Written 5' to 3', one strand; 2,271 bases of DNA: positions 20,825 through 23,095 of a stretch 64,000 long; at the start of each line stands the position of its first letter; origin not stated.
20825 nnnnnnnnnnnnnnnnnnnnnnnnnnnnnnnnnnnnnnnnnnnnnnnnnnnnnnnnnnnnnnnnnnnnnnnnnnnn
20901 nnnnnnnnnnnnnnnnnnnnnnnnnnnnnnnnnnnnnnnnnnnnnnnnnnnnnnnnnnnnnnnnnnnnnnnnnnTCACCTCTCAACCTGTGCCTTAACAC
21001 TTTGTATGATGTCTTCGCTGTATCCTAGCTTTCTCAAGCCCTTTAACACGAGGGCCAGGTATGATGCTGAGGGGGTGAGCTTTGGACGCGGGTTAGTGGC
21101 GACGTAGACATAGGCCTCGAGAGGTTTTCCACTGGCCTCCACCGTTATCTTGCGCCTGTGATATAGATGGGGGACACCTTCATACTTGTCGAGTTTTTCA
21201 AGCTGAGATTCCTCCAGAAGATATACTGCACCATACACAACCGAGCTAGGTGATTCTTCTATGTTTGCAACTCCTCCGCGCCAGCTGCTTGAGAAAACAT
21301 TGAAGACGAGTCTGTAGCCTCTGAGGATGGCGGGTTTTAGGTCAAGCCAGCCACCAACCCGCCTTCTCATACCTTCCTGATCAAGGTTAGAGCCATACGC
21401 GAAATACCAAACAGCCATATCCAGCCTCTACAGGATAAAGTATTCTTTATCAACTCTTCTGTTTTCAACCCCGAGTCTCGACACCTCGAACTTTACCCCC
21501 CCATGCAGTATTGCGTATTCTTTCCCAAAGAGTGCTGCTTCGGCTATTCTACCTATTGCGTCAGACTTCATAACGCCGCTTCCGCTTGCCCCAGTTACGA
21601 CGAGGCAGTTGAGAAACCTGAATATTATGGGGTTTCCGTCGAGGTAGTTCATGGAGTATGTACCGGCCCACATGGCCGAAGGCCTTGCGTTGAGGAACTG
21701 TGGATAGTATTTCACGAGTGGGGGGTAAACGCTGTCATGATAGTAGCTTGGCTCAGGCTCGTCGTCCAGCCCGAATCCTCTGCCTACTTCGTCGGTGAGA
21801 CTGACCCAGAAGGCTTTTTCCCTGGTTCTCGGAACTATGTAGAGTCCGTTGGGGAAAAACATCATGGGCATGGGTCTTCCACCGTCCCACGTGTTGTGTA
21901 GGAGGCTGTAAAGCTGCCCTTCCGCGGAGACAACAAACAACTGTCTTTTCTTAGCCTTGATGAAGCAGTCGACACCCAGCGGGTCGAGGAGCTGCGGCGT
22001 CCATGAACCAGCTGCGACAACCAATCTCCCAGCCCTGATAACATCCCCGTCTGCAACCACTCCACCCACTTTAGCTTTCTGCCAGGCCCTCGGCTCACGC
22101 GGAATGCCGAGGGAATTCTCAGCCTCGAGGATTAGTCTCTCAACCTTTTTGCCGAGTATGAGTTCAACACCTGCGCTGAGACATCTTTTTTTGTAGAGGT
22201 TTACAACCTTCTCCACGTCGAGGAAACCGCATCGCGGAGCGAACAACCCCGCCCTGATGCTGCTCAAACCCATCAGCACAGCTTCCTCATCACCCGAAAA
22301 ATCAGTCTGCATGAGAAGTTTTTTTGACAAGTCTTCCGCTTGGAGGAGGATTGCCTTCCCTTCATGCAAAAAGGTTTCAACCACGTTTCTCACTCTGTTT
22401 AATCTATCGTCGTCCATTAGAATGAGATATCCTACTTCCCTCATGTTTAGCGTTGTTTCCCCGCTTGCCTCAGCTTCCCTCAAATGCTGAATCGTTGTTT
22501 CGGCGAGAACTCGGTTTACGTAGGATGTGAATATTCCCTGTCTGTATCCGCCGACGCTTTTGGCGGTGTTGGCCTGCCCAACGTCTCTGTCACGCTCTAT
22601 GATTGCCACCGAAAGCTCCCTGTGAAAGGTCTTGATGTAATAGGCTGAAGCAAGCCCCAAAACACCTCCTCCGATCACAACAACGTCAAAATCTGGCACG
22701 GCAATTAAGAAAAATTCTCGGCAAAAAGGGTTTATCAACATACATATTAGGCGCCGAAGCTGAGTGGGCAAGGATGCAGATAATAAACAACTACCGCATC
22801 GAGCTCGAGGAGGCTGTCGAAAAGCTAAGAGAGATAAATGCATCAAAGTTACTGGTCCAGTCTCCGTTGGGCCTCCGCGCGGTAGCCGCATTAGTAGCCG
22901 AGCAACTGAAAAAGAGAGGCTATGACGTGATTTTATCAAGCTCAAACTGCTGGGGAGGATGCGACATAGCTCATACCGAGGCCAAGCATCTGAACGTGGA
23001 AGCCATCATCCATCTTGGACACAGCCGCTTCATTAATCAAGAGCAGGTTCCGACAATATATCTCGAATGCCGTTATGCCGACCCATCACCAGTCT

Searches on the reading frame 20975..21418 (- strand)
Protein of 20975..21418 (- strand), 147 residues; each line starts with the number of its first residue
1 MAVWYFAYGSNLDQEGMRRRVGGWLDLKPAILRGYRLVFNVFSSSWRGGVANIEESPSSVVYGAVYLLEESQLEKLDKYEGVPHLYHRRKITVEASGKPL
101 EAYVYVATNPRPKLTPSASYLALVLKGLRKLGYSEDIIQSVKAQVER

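Call 3: search_protein_families(library=pfam, proteins=[window:20975-21418:-], max_evalue=0.01)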
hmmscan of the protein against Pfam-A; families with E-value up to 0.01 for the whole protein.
window:20975-21418:- (147 aa): 2 families
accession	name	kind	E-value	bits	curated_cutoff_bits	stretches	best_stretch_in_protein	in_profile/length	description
PF06094.17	GGACT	-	6.5e-19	69.1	22.8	1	5-113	1-111/120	Gamma-glutamyl cyclotransferase, AIG2-like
PF13772.11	AIG2_2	-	7.7e-13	49.1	27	1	61-139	2-81/83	AIG2-like family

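Call 4: search_protein_families(library=ncbifam, proteins=[window:20975-21418:-], max_evalue=0.01)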
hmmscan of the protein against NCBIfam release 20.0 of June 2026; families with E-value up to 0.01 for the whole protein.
window:20975-21418:- (147 aa): 0 families

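Call 6: search_protein_families(library=padloc, proteins=[window:20975-21418:-], max_evalue=0.01)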
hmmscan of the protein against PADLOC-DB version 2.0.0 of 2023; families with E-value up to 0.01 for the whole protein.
window:20975-21418:- (147 aa): 0 families

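Call 44: find_homologous_proteins(query=window:20975-21418:-, max_evalue=0.00001)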
Query window:20975-21418:- (147 aa): 203 proteins with E <= 0.00001 among 248 candidates; the best 120 are listed.
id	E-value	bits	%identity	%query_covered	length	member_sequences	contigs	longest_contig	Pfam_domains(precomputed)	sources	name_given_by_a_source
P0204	1.1e-88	312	97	100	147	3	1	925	PF13772.12,PF06094.18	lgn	-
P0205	5.0e-82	291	88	100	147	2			PF13772.12,PF06094.18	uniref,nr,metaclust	uniref:Gamma-glutamylcyclotransferase AIG2-like domain-containing protein n=1 Tax=Caldiarchaeum subt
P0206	2.1e-80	286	86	100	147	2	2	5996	PF13772.12,PF06094.18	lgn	-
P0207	3.5e-67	243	69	100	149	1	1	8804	PF13772.12,PF06094.18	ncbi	ncbi:MAG: gamma-glutamylcyclotransferase family protein [Candidatus Caldarchaeum sp.]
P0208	7.0e-67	242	71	100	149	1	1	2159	PF13772.12,PF06094.18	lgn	-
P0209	2.7e-66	240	69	100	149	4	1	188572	PF13772.12,PF06094.18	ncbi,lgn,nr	ncbi:MAG: gamma-glutamylcyclotransferase family protein [Candidatus Caldarchaeum sp.]|nr:gamma-gluta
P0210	8.7e-66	238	68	100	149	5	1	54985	PF13772.12,PF06094.18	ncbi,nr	ncbi:MAG: gamma-glutamylcyclotransferase family protein [Candidatus Caldarchaeum sp.]|nr:gamma-gluta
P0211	5.0e-65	236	68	100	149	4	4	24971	PF13772.12,PF06094.18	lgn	-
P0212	7.6e-65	235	70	100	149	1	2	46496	PF13772.12,PF06094.18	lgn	-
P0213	9.7e-64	232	65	100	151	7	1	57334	PF13772.12,PF06094.18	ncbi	ncbi:MAG: gamma-glutamylcyclotransferase family protein [Candidatus Caldarchaeum sp.]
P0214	5.6e-63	229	66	100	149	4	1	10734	PF13772.12,PF06094.18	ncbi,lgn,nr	ncbi:MAG: gamma-glutamylcyclotransferase family protein [Candidatus Caldarchaeum sp.]|nr:gamma-gluta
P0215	7.2e-63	229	67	100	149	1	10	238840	PF13772.12,PF06094.18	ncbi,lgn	ncbi:MAG: gamma-glutamylcyclotransferase family protein [Candidatus Caldarchaeum sp.]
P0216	8.5e-63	229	67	98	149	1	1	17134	PF13772.12,PF06094.18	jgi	-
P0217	1.1e-62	228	66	99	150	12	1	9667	PF13772.12,PF06094.18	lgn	-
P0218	7.0e-60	219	63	100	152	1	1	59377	PF13772.12,PF06094.18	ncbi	-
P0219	6.1e-58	213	63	97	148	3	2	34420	PF13772.12,PF06094.18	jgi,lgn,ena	-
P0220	1.2e-52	196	57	97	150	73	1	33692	PF13772.12,PF06094.18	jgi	jgi:cation transport regulator ChaC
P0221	1.1e-48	183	59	97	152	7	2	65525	PF13772.12,PF06094.18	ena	-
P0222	1.9e-44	169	57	96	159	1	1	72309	PF13772.12,PF06094.18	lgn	-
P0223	8.9e-43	164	71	67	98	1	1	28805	PF13772.12,PF06094.18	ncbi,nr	ncbi:MAG: gamma-glutamylcyclotransferase, partial [Candidatus Caldarchaeum sp.]|nr:gamma-glutamylcyc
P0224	1.0e-41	160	54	96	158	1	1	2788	PF13772.12,PF06094.18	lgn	-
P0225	2.5e-40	156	53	88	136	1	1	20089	PF06094.18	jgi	jgi:cation transport regulator ChaC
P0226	1.7e-39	153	54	78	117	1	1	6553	PF13772.12,PF06094.18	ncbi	ncbi:MAG: gamma-glutamylcyclotransferase family protein, partial [Candidatus Caldarchaeum sp.]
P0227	5.2e-36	142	50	95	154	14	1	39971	PF13772.12,PF06094.18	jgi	jgi:cation transport regulator ChaC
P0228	2.8e-30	123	48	98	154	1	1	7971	PF13772.12,PF06094.18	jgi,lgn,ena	-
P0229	5.5e-30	122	44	99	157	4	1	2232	PF13772.12,PF06094.18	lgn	-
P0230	4.1e-28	116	47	95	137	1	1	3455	PF13772.12,PF06094.18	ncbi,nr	ncbi:hypothetical protein HRbin06_00911 [archaeon HR06]|nr:hypothetical protein HRbin06_00911 [archa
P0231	1.4e-25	108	46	95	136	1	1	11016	PF13772.12,PF06094.18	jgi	-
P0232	1.4e-24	105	46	88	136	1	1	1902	PF13772.12,PF06094.18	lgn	-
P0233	2.4e-24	104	44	88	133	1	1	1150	PF13772.12,PF06094.18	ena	-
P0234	3.5e-24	103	45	88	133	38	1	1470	PF13772.12,PF06094.18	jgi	-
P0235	8.7e-24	102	43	88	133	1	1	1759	PF13772.12,PF06094.18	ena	-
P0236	3.8e-23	100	45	86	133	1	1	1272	PF13772.12,PF06094.18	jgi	-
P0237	1.3e-22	98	46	86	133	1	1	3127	PF13772.12,PF06094.18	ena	-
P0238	2.1e-22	98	45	88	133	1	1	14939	PF13772.12,PF06094.18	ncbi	-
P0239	3.0e-22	97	43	88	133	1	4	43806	PF13772.12,PF06094.18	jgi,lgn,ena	-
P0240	3.2e-22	97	43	95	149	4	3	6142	PF13772.12,PF06094.18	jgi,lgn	-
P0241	3.2e-22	97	43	87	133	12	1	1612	PF13772.12,PF06094.18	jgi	jgi:cation transport regulator ChaC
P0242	4.2e-22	97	43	88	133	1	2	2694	PF13772.12,PF06094.18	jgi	-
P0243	4.4e-22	97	42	88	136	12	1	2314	PF13772.12,PF06094.18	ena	-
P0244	5.2e-22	96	46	86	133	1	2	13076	PF13772.12,PF06094.18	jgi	-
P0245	6.2e-22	96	42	88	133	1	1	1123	PF13772.12,PF06094.18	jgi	jgi:gamma-glutamylcyclotransferase (GGCT)/AIG2-like uncharacterized protein YtfP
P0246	6.7e-22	96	43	88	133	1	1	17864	PF13772.12,PF06094.18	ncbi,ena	-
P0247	7.2e-22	96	44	86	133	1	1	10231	PF13772.12,PF06094.18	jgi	-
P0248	1.5e-21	95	43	84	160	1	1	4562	PF13772.12,PF06094.18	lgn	-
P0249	1.9e-21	94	44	86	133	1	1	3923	PF13772.12,PF06094.18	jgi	-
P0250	2.1e-21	94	41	86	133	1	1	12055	PF13772.12,PF06094.18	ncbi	-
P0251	2.5e-21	94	42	88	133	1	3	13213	PF13772.12,PF06094.18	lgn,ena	-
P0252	2.9e-21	94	41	88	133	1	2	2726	PF13772.12,PF06094.18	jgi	jgi:cation transport regulator ChaC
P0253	3.0e-21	94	40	88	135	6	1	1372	PF13772.12,PF06094.18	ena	-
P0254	3.5e-21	94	41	88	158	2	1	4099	PF13772.12,PF06094.18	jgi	jgi:gamma-glutamylcyclotransferase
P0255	3.7e-21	93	43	88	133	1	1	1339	PF13772.12,PF06094.18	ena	-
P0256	3.7e-21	93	45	86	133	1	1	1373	PF13772.12,PF06094.18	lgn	-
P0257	5.0e-21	93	41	88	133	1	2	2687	PF13772.12,PF06094.18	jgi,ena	-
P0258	6.3e-21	93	39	86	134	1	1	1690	PF13772.12,PF06094.18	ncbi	-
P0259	7.6e-21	92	42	88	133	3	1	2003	PF13772.12,PF06094.18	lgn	-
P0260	7.7e-21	92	42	88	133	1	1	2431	PF13772.12,PF06094.18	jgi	jgi:gamma-glutamylcyclotransferase (GGCT)/AIG2-like uncharacterized protein YtfP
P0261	9.1e-21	92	40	88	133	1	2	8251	PF13772.12,PF06094.18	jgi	jgi:gamma-glutamylcyclotransferase (GGCT)/AIG2-like uncharacterized protein YtfP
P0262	9.9e-21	92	40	88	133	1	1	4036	PF13772.12,PF06094.18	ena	-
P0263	1.2e-20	92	41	86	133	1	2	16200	PF13772.12,PF06094.18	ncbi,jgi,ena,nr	ncbi:MAG TPA: gamma-glutamylcyclotransferase family protein [Dehalococcoidales bacterium]|nr:gamma-g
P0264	1.3e-20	92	41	88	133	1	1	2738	PF13772.12,PF06094.18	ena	-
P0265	1.6e-20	91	40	88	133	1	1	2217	PF13772.12,PF06094.18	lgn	-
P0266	1.9e-20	91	42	88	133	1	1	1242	PF13772.12,PF06094.18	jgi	-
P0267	2.2e-20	91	40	90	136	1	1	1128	PF13772.12,PF06094.18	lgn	-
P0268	2.5e-20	91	40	88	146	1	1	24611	PF13772.12,PF06094.18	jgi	-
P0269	2.6e-20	91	40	86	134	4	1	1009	PF13772.12,PF06094.18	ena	-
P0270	5.0e-20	90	41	88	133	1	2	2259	PF13772.12,PF06094.18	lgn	-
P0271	5.2e-20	90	41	86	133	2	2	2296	PF13772.12,PF06094.18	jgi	-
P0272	5.7e-20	90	40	88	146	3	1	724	PF13772.12,PF06094.18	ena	-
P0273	5.8e-20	90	41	88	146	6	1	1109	PF13772.12,PF06094.18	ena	-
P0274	6.2e-20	90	38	96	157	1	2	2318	PF13772.12,PF06094.18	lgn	-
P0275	6.7e-20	89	43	86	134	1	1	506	PF13772.12,PF06094.18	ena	-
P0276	7.1e-20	89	40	86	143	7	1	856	PF13772.12,PF06094.18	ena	-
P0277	8.2e-20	89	41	86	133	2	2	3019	PF13772.12,PF06094.18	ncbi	-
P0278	9.9e-20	89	47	84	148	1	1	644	PF13772.12,PF06094.18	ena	-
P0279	1.1e-19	89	40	86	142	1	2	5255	PF13772.12,PF06094.18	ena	-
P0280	1.3e-19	88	40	88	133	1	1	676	PF13772.12,PF06094.18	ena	-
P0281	1.4e-19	88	40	88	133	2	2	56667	PF13772.12,PF06094.18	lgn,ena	-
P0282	1.7e-19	88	41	88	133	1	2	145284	PF13772.12,PF06094.18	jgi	jgi:gamma-glutamylcyclotransferase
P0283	3.2e-19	87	39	88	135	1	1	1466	PF13772.12,PF06094.18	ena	-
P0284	3.8e-19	87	41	88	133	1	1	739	PF13772.12,PF06094.18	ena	-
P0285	4.2e-19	87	40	88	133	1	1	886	PF13772.12,PF06094.18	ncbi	-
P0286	6.3e-19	86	42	90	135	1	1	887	PF13772.12,PF06094.18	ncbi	-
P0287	6.7e-19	86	41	87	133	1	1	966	PF13772.12,PF06094.18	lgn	-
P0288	7.1e-19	86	39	94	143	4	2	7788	PF13772.12,PF06094.18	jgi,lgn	jgi:gamma-glutamylcyclotransferase (GGCT)/AIG2-like uncharacterized protein YtfP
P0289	7.6e-19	86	41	86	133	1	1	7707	PF13772.12,PF06094.18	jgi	-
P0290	8.0e-19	86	38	90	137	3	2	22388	PF13772.12,PF06094.18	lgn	-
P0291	8.3e-19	86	40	91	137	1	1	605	PF13772.12,PF06094.18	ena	-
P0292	8.4e-19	86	39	88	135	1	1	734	PF13772.12,PF06094.18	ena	-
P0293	9.5e-19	86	39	87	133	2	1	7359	PF13772.12,PF06094.18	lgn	-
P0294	1.0e-18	86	40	88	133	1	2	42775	PF13772.12,PF06094.18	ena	-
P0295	1.2e-18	85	40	88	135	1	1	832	PF13772.12,PF06094.18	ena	-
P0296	1.5e-18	85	39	88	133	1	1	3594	PF13772.12,PF06094.18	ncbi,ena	-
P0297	1.5e-18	85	44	84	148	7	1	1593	PF13772.12,PF06094.18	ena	-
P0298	1.6e-18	85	41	88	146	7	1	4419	PF13772.12,PF06094.18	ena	-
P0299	2.2e-18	84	40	88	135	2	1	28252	PF13772.12,PF06094.18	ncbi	-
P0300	2.5e-18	84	40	88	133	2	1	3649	PF13772.12,PF06094.18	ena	-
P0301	2.8e-18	84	38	88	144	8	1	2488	PF13772.12,PF06094.18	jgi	-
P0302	3.2e-18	84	40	86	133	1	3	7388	PF13772.12,PF06094.18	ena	-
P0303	3.2e-18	84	40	88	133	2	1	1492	PF13772.12,PF06094.18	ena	-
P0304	3.5e-18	84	41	94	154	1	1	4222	PF13772.12,PF06094.18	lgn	-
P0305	3.7e-18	84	40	88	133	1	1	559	PF13772.12,PF06094.18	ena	-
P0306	4.7e-18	83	40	88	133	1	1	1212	PF13772.12,PF06094.18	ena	-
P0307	6.2e-18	83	41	88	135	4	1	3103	PF13772.12,PF06094.18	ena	-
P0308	6.8e-18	83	39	88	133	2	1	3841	PF13772.12,PF06094.18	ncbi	-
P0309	7.1e-18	83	41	91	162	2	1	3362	PF13772.12,PF06094.18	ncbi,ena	-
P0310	7.3e-18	83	39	88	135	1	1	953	PF13772.12,PF06094.18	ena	-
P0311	7.5e-18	83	42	88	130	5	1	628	PF13772.12,PF06094.18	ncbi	-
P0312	8.3e-18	83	40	88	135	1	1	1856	PF13772.12,PF06094.18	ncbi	-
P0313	9.1e-18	83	41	86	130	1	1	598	PF13772.12,PF06094.18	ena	-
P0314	9.4e-18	82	38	88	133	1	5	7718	PF13772.12,PF06094.18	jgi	-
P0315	1.0e-17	82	41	86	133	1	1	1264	PF13772.12,PF06094.18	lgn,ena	-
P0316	1.1e-17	82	41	86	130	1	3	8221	PF13772.12,PF06094.18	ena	-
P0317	1.3e-17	82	43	86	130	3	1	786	PF13772.12,PF06094.18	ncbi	-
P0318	1.7e-17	82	44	86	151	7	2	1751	PF13772.12,PF06094.18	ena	-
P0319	1.9e-17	81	44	82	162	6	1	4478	PF13772.12,PF06094.18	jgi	-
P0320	2.2e-17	81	37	88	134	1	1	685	PF13772.12,PF06094.18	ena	-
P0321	2.4e-17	81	42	90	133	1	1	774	PF13772.12,PF06094.18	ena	-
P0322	2.6e-17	81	40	86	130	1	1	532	PF13772.12,PF06094.18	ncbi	-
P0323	3.0e-17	81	39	88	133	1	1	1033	PF13772.12,PF06094.18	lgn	-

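Call 45: find_encoding_contigs(protein=P0227, flank=6000, max_places=2)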
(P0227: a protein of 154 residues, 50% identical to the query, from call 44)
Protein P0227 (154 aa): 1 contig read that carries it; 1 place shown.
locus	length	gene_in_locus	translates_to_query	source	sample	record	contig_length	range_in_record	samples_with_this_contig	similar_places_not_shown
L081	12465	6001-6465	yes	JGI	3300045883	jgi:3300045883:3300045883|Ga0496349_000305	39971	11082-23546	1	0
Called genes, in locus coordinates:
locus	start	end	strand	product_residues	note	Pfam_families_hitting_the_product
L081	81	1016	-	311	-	PF02653:BPD_transp_2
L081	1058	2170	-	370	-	PF02653:BPD_transp_2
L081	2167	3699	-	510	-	PF00005:ABC_tran, PF13304:AAA_21 (faint), PF00005:ABC_tran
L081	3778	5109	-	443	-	PF02608:Bmp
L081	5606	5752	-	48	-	-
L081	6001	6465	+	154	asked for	PF06094:GGACT, PF13772:AIG2_2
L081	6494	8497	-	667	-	PF01209:Ubie_methyltran, PF13489:Methyltransf_23, PF13847:Methyltransf_31, PF08241:Methyltransf_11, PF08242:Methyltransf_12, PF13649:Methyltransf_25, PF07478:Dala_Dala_lig_C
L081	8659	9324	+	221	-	PF09335:VTT_dom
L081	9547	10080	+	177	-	PF02915:Rubrerythrin (faint)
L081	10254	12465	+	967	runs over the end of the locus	PF00133:tRNA-synt_1, PF01406:tRNA-synt_1e (faint), PF09334:tRNA-synt_1g (weak), PF13603:tRNA-synt_1_2 (weak), PF09334:tRNA-synt_1g, PF08264:Anticodon_1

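Call 46: find_encoding_contigs(protein=P0239, flank=6000, max_places=2)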
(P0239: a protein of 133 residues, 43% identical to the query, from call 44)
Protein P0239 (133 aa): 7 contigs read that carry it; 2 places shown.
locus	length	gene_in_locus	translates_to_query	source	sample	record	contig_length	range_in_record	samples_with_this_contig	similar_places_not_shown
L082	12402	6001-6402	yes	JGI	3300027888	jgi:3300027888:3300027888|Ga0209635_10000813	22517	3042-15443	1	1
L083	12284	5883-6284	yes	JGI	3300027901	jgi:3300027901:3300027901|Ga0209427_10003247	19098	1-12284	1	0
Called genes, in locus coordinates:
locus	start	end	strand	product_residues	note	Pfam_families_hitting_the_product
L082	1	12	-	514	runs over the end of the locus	PF02142:MGS, PF01808:AICARFT_IMPCHas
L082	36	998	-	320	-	PF00586:AIRS, PF02769:AIRS_C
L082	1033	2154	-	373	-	PF01594:AI-2E_transport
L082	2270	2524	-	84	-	-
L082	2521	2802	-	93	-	-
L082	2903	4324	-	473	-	PF13522:GATase_6, PF13537:GATase_7, PF00156:Pribosyltran (weak)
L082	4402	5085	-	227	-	PF00174:Oxidored_molyb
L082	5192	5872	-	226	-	PF01728:FtsJ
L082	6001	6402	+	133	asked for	PF06094:GGACT, PF13772:AIG2_2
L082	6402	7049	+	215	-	PF00834:Ribul_P_3_epim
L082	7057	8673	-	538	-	PF00342:PGI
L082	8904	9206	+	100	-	-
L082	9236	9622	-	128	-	PF13596:PAS_10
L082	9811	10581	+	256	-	-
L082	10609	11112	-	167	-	-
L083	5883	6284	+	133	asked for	PF06094:GGACT, PF13772:AIG2_2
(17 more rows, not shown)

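Call 47: find_encoding_contigs(protein=P0282, flank=6000, max_places=2)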
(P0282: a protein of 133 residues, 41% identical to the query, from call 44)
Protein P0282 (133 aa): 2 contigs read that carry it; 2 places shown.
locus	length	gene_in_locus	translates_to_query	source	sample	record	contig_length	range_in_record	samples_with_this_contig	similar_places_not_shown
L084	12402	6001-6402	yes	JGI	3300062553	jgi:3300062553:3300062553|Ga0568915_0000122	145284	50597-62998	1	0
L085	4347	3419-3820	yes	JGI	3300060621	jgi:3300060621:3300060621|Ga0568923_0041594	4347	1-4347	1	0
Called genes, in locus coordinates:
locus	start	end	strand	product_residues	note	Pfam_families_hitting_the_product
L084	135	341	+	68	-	-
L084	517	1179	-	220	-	PF00857:Isochorismatase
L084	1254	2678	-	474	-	PF20695:UbiD_N, PF01977:UbiD, PF20696:UbiD_C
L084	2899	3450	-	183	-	PF00583:Acetyltransf_1, PF13673:Acetyltransf_10, PF13508:Acetyltransf_7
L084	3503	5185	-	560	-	PF03109:ABC1, PF00069:Pkinase (weak), PF27536:UbiB_helical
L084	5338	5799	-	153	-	PF03479:PCC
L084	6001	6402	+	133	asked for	PF06094:GGACT, PF13772:AIG2_2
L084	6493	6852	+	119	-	-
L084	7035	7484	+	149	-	PF02082:Rrf2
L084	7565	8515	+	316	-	PF00291:PALP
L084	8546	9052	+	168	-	-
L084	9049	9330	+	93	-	PF02597:ThiS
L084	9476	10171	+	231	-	PF25087:GMPPB_C (faint), PF00132:Hexapep (weak)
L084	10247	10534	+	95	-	-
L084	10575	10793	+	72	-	PF01106:NifU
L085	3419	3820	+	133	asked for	PF06094:GGACT, PF13772:AIG2_2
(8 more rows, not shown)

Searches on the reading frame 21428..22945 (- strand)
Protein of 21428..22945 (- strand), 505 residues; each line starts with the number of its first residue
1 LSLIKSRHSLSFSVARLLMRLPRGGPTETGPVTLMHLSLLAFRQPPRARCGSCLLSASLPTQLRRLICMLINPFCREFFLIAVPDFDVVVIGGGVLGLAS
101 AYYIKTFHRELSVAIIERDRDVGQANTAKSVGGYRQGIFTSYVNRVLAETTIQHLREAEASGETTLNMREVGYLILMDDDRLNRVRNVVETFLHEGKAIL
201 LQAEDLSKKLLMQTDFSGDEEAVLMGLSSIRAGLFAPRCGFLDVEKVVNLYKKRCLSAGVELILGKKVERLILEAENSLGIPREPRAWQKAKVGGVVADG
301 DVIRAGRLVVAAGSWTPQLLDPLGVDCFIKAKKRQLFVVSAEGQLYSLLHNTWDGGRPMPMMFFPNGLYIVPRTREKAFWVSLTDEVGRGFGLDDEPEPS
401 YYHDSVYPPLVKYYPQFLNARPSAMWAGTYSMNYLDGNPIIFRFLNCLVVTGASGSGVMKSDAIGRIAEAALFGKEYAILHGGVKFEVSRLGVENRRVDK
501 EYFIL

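Call 3: search_protein_families(library=pfam, proteins=[window:21428-22945:-], max_evalue=0.01)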
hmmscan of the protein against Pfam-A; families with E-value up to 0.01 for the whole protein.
window:21428-22945:- (505 aa): 8 families
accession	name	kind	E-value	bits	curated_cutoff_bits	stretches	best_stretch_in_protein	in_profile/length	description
PF01266.30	DAO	-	3.3e-42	145.7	27.9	1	87-468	1-350/353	FAD dependent oxidoreductase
PF01946.23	Thi4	-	5.2e-05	23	26.2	1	85-123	17-54/235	Thi4 family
PF07992.20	Pyr_redox_2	-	6.7e-05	22.9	26.1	0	87-121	2-34/291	Pyridine nucleotide-disulphide oxidoreductase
PF13450.12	NAD_binding_8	-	0.00029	21.5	21.9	1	90-133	1-42/68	NAD(P)-binding Rossmann-like domain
PF00890.30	FAD_binding_2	-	0.00037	20.2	20.4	1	87-316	1-205/414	FAD binding domain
PF00070.33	Pyr_redox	-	0.0047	17.8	22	0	88-123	2-35/82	Pyridine nucleotide-disulphide oxidoreductase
PF03486.20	HI0933_like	-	0.0053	16.7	50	0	87-124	2-37/244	HI0933-like protein Rossmann domain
PF12831.13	FAD_oxidored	-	0.0077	16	27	0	87-180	1-88/416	FAD dependent oxidoreductase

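Call 4: search_protein_families(library=ncbifam, proteins=[window:21428-22945:-], max_evalue=0.01)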
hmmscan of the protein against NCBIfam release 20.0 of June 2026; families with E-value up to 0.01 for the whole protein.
window:21428-22945:- (505 aa): 22 families
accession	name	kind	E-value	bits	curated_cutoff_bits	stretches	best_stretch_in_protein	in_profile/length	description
NF008425.0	PRK11259.1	equivalog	1.6e-11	43.8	257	1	85-468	4-354/377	N-methyl-L-tryptophan oxidase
TIGR02352.1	thiamin_ThiO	equivalog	2.6e-09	36.6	250.8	1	229-377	135-255/351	glycine oxidase ThiO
NF001933.0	PRK00711.1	subfamily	4.2e-09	35.9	383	1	200-328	156-269/429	D-amino acid dehydrogenase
NF008726.1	PRK11728.1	equivalog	6.3e-09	35.1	299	1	87-275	2-177/389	L-2-hydroxyglutarate oxidase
NF040813.1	pro_dh_Thprot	equivalog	1.5e-08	34.2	600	1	88-321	2-228/362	D-proline dehydrogenase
TIGR01373.1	soxB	subfamily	5.8e-08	32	529.45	1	84-301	29-239/407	sarcosine oxidase subunit beta family protein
TIGR03364.1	HpnW_proposed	hypoth_equivalog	1e-07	31.4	285.1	1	87-206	2-118/365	TIGR03364 family FAD-dependent oxidoreductase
TIGR01377.1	soxA_mon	subfamily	4.8e-07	28.9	479.65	1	86-331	1-215/381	amino oxidase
TIGR00562.1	proto_IX_ox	equivalog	9.9e-06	24.4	97.85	1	87-132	4-50/470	protoporphyrinogen oxidase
TIGR00292.1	TIGR00292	equivalog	0.00022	20.6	148.3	1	85-124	21-58/254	sulfide-dependent adenosine diphosphate thiazole synthase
TIGR03329.1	Phn_aa_oxid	hypoth_equivalog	0.0003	19.7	632.8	0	86-124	25-63/460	putative aminophosphonate oxidoreductase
NF033460.1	glycerol3P_ox_II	equivalog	0.00035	19.8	460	1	86-132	2-46/361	type 2 glycerol-3-phosphate oxidase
TIGR01292.1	TRX_reduct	equivalog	0.00087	18.2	343.45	1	87-158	2-70/300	thioredoxin-disulfide reductase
NF005560.0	PRK07233.1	equivalog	0.00089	18.2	252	1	88-133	3-46/435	hypothetical protein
NF005548.0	PRK07208.1-4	equivalog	0.0022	16.7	389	1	87-136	5-52/488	hypothetical protein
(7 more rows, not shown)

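Call 6: search_protein_families(library=padloc, proteins=[window:21428-22945:-], max_evalue=0.01)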
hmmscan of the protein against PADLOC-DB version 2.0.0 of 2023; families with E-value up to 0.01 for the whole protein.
window:21428-22945:- (505 aa): 0 families
